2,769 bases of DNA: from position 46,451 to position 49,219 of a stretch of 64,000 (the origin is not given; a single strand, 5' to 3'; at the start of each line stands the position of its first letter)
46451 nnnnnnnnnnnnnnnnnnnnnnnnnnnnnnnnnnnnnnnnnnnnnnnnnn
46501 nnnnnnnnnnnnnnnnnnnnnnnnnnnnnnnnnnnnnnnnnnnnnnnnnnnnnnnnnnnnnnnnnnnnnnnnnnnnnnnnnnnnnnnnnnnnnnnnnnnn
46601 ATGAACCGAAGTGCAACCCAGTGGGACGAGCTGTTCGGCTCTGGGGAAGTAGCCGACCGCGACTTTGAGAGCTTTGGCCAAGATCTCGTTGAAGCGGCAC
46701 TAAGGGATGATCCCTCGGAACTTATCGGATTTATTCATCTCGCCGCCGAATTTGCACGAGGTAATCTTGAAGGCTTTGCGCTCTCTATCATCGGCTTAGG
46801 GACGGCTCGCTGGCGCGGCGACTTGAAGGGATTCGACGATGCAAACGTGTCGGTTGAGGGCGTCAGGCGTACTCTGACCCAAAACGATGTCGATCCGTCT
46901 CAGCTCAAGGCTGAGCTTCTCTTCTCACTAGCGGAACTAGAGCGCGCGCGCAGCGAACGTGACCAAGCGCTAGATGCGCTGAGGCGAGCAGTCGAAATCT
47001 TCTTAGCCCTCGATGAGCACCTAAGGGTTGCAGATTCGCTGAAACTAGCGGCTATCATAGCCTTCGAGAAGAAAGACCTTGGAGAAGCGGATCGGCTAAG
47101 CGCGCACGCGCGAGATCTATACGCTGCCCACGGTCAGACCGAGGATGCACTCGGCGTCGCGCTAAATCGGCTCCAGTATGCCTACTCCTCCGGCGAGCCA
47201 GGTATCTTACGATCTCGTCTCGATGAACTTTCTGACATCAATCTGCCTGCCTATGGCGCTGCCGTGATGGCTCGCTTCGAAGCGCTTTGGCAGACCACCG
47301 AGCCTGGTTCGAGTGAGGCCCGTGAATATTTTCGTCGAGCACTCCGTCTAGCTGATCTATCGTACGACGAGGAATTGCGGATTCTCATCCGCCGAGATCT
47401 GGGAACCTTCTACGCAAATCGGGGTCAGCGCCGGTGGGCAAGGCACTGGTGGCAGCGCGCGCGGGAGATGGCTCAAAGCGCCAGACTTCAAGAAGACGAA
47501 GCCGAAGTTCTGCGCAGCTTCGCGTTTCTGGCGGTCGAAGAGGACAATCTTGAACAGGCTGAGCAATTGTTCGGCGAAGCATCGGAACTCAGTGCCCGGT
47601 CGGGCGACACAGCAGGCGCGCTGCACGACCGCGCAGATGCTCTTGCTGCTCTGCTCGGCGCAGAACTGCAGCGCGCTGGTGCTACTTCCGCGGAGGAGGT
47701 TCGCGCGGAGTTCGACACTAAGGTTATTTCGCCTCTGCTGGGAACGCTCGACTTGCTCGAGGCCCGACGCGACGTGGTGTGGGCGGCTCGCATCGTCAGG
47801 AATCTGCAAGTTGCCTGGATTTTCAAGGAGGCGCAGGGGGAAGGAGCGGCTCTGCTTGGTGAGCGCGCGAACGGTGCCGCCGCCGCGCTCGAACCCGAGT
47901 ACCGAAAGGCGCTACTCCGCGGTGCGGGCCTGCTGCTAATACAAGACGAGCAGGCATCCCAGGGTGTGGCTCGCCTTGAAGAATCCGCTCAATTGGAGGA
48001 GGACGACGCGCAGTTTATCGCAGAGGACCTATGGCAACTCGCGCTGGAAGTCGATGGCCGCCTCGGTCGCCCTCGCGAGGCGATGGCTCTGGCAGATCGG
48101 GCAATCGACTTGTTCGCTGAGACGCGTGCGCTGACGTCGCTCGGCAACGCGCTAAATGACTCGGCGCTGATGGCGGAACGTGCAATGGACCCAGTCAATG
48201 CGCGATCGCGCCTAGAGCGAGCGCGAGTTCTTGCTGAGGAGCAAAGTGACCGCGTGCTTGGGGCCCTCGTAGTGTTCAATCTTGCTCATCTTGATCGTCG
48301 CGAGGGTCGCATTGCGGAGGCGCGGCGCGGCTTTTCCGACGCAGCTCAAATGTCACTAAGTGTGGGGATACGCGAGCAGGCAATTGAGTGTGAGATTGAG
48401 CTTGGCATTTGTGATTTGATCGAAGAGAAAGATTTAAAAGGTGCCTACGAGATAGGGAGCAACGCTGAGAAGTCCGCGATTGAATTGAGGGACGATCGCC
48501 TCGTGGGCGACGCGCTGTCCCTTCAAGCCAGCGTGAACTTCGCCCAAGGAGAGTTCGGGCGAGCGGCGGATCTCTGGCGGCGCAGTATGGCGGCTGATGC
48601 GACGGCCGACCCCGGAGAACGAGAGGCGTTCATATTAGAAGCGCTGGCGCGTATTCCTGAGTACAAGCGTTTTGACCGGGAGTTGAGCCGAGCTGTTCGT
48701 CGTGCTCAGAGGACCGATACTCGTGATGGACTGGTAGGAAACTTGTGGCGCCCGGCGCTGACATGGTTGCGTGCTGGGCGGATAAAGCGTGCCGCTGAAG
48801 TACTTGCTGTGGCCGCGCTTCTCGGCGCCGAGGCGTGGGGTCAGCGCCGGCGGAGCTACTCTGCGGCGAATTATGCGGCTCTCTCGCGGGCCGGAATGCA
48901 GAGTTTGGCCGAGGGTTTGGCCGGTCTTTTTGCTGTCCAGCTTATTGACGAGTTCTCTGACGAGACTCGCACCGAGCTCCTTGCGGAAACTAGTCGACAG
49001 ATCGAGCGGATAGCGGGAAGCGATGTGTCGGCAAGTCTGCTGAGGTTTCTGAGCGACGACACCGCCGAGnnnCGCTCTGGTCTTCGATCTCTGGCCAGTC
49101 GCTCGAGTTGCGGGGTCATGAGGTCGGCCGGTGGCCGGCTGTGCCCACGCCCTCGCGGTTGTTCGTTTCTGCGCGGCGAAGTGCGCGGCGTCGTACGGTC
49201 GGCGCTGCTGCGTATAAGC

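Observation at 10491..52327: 41.8-kb island inserted into the Walker A codons of the Tad pilus ATPase: a potentially reversible pilus switch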

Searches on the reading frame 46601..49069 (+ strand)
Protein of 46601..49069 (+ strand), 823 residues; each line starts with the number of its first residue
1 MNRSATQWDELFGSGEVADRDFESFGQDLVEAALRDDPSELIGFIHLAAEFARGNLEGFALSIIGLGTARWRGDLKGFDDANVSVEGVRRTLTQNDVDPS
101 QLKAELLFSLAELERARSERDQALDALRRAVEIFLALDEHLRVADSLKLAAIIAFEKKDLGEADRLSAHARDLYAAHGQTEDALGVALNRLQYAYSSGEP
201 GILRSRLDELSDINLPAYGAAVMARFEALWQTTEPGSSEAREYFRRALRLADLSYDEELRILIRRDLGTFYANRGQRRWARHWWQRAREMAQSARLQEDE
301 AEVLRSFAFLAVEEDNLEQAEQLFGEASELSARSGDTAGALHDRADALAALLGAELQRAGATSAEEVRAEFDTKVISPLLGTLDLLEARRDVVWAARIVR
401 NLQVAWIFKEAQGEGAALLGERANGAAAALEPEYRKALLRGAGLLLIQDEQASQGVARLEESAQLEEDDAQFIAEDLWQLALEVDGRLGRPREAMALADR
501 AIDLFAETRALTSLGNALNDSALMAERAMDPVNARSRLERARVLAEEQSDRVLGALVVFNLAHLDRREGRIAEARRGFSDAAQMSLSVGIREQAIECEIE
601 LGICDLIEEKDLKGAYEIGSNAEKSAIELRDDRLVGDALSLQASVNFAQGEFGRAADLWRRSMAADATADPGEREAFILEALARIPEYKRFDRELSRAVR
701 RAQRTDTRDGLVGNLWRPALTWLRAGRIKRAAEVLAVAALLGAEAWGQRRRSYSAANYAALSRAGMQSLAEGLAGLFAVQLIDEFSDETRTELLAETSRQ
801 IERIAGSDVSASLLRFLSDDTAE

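Call 13: search_protein_families(library=pfam, max_evalue=0.01, proteins=[window:46601-49069:+])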
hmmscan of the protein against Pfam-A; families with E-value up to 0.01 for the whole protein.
window:46601-49069:+ (823 aa): 4 families
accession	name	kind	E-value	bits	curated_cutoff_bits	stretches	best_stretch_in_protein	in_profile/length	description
PF13424.12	TPR_12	-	3.1e-10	40.5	30.1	1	104-174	3-75/77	Tetratricopeptide repeat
PF07719.23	TPR_2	-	4.8e-05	23.6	27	0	104-133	1-30/34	Tetratricopeptide repeat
PF14938.12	SNAP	-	0.00026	21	25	0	489-607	88-208/282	Soluble NSF attachment protein, SNAP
PF00515.34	TPR_1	-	0.0013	18.9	27.8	0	104-133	1-30/34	Tetratricopeptide repeat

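Call 33: search_protein_families(library=padloc, max_evalue=0.001, proteins=[window:46601-49069:+])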
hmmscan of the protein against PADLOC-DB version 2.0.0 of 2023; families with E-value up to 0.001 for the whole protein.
window:46601-49069:+ (823 aa): 0 families
